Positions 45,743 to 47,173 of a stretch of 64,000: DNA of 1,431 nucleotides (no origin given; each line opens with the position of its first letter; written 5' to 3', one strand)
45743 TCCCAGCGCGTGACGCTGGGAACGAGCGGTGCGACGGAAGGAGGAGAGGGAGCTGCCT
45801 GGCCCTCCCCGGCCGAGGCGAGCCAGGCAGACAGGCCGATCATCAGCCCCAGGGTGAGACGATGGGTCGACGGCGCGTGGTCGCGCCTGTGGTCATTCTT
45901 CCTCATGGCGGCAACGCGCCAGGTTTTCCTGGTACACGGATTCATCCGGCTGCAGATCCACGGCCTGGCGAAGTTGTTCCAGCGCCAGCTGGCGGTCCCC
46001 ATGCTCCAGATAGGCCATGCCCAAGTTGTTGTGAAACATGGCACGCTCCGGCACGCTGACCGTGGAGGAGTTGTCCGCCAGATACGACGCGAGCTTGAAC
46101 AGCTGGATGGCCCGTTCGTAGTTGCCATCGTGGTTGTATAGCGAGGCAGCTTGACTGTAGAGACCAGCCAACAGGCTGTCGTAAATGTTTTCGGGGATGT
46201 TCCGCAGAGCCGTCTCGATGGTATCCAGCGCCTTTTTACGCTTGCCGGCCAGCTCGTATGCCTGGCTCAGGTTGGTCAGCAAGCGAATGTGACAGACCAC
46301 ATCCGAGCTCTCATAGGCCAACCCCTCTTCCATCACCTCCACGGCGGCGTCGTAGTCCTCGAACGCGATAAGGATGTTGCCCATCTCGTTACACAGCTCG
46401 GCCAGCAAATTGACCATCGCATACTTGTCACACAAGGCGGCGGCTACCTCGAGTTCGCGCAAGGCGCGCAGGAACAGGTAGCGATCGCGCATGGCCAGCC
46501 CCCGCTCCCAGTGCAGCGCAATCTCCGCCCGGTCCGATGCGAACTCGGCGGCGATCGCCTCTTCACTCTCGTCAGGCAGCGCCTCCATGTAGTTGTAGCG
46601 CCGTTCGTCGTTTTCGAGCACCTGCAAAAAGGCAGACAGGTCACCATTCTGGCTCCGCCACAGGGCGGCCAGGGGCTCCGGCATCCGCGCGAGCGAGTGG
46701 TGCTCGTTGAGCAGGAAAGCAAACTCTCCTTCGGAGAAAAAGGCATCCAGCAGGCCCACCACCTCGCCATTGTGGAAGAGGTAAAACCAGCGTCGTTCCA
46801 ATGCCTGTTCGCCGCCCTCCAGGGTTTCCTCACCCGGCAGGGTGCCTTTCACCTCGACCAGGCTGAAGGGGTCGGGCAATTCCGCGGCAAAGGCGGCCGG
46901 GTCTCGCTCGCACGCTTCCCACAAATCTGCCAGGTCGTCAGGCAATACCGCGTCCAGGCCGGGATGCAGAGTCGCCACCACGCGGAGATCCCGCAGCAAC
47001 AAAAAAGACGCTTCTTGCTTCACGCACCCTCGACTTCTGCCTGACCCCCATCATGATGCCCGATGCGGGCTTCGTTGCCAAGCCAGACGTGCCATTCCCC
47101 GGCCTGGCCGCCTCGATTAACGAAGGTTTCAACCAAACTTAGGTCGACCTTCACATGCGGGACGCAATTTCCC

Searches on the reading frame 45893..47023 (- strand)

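Call 90: search_protein_families(library=pfam, proteins=[window:45893-47023:-], max_evalue=0.0001)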
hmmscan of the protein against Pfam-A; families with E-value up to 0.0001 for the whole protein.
window:45893-47023:- (376 aa): 11 families
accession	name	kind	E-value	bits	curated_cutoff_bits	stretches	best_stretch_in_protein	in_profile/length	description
PF13424.12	TPR_12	-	3.2e-16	59.7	30.1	2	286-358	3-75/77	Tetratricopeptide repeat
PF13181.12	TPR_8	-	1.6e-14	53.2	25.7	0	331-360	4-33/34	Tetratricopeptide repeat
PF07719.23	TPR_2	-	1.2e-13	50.4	27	1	329-360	2-33/34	Tetratricopeptide repeat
PF13176.12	TPR_7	-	1e-11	44.4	27.9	0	249-278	2-33/36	Tetratricopeptide repeat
PF00515.34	TPR_1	-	1.1e-09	38.1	27.8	0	330-360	3-33/34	Tetratricopeptide repeat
PF13428.12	TPR_14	-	9.7e-09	35.5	23.5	0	334-370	7-43/44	Tetratricopeptide repeat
PF13432.12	TPR_16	-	6.1e-08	33.4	32.7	0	300-361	11-64/65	Tetratricopeptide repeat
PF14559.12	TPR_19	-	1.8e-06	28.6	25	0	218-286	1-66/68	Tetratricopeptide repeat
PF13174.12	TPR_6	-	5e-05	24.1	26.3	0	334-360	6-32/33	Tetratricopeptide repeat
PF17874.7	TPR_MalT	-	6.8e-05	22.7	45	1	221-358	14-152/336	MalT-like TPR region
PF13429.12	TPR_15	-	0.0001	22.3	26.2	0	289-366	113-184/280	Tetratricopeptide repeat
